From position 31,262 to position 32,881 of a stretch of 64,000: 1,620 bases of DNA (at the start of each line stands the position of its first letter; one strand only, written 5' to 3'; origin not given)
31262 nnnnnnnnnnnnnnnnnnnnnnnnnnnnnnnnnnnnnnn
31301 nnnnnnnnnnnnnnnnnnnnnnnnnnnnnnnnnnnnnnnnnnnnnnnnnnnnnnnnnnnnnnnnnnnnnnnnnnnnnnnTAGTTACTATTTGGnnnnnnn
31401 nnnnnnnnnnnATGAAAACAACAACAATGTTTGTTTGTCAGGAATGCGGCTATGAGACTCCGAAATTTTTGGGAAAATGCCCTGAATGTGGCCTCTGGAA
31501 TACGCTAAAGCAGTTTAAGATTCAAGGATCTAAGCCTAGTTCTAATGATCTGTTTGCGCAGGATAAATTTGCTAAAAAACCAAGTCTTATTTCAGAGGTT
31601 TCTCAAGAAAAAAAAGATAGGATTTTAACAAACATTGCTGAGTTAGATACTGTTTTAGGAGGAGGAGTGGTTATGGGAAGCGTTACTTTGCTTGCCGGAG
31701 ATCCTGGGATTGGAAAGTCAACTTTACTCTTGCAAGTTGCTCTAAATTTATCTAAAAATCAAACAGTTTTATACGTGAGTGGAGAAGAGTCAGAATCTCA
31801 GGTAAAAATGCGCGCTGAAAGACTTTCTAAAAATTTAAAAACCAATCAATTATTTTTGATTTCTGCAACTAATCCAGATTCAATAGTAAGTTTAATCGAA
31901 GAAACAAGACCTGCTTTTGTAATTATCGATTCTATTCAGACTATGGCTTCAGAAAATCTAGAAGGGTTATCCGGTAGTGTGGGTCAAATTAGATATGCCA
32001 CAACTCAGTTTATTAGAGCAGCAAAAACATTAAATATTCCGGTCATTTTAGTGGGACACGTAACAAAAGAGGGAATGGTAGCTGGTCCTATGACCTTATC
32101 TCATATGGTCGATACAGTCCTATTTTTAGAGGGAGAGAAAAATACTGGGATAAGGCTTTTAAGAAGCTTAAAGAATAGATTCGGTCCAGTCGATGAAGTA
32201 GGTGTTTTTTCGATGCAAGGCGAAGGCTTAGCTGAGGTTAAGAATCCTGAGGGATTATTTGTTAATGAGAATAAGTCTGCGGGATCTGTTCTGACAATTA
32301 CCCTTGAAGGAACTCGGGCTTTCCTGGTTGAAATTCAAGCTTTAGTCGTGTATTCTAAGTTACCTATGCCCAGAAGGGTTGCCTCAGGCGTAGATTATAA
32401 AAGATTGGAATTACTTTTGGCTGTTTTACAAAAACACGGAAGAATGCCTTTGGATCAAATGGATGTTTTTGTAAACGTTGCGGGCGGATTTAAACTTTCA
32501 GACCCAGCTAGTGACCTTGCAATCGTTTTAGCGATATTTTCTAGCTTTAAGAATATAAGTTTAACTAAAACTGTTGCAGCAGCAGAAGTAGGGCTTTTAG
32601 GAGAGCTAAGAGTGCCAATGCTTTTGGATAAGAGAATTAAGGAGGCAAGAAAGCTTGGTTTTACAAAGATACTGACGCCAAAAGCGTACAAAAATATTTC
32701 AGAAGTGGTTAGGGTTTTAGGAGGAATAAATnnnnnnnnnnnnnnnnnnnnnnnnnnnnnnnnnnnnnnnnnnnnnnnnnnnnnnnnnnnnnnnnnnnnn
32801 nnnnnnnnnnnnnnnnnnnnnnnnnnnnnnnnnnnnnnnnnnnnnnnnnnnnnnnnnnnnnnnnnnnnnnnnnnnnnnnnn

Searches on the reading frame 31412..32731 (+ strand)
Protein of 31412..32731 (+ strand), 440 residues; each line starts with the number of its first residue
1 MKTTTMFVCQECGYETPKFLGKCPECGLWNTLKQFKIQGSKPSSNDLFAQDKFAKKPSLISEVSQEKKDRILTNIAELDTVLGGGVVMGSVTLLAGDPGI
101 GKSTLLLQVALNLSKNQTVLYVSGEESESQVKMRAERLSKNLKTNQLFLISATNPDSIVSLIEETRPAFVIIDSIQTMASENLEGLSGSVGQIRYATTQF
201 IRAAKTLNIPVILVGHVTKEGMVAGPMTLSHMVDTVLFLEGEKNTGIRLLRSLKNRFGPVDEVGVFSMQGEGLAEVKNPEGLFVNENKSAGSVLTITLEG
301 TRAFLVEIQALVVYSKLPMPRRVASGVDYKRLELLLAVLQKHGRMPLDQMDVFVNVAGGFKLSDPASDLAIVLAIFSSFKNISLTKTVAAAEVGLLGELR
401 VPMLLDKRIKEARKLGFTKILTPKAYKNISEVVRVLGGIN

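Call 60: find_related_loci(query=window:31412-32731:+, collection=genome_contigs, flank=500)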
Query window:31412-32731:+ (440 aa) in genome_contigs; peptide patterns used: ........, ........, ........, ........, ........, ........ (x = any residue, [..] = any of these).
235 stretches matched a pattern; 166 encode a relative of the query (tblastn E <= 1e-3); the best 80 are kept; 80 distinct loci.
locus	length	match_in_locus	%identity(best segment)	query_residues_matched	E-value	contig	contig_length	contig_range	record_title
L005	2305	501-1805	76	1-436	0e+0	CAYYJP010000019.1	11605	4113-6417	MAG TPA_asm: uncultured Gammaproteobacteria bacterium isolate SRP050083_co7_164 genome assembly, contig: NODE_4826_lengt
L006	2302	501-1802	76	1-433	0e+0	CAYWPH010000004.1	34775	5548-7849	MAG TPA_asm: uncultured Gammaproteobacteria bacterium isolate SRP302447_co3_825 genome assembly, contig: NODE_3304_lengt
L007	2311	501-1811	74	1-436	0e+0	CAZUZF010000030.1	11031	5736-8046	MAG TPA_asm: uncultured Gammaproteobacteria bacterium isolate binchicken_co38_1268 genome assembly, contig: NODE_12582_l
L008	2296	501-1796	73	1-434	0e+0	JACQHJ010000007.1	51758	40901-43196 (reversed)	MAG: Candidatus Levyibacteriota bacterium isolate NC_groundwater_1096_Ag_S2p5_37_166 S_2p5_S6_coassembly_k141_3698556, w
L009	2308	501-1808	74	1-433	0e+0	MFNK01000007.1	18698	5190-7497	MAG: Candidatus Levybacteria bacterium RIFCSPHIGHO2_01_FULL_36_15b rifcsphigho2_01_scaffold_25177, whole genome shotgun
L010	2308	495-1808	68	1-436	0e+0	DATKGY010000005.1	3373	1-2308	MAG TPA_asm: Patescibacteria group bacterium isolate SMAG_U14563 k141_175238, whole genome shotgun sequence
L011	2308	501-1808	68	2-436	0e+0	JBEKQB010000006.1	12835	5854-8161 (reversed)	MAG: Candidatus Levyibacteriota bacterium isolate SPRUCE 478 SPRUCE_478_6, whole genome shotgun sequence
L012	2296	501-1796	68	1-434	0e+0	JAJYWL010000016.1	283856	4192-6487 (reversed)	MAG: bacterium isolate FK3.bin113 NODE_31_length_283856_cov_3.502479, whole genome shotgun sequence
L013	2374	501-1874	67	1-436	0e+0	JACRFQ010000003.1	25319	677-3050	MAG: Candidatus Levyibacteriota bacterium isolate NC_groundwater_1729_Pr3_B-0.1um_34_132 SR-2_scaffold_141_159610, whole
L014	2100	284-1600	70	2-436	0e+0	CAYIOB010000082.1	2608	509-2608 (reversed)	MAG TPA_asm: uncultured Gammaproteobacteria bacterium isolate ERP119705_co25_644 genome assembly, contig: NODE_79112_len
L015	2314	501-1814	66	2-437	0e+0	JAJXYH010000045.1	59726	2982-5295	MAG: bacterium isolate BP6.bin75 NODE_717_length_59726_cov_1.801540, whole genome shotgun sequence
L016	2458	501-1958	62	1-437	0e+0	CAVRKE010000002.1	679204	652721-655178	MAG: Candidatus Levybacteria bacterium isolate MFD01476.bin.1.95 genome assembly, contig: contig_6007, whole genome shot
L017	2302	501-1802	69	2-436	0e+0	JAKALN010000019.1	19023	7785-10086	MAG: bacterium isolate WY5.bin128 NODE_4630_length_19023_cov_9.742273, whole genome shotgun sequence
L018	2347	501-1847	68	1-434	0e+0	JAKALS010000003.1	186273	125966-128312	MAG: bacterium isolate WY5.bin132 NODE_93_length_186273_cov_6.590870, whole genome shotgun sequence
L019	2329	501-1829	69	1-436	0e+0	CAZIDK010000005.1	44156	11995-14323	MAG TPA_asm: uncultured Gammaproteobacteria bacterium isolate SRP302447_co4_23 genome assembly, contig: NODE_2373_length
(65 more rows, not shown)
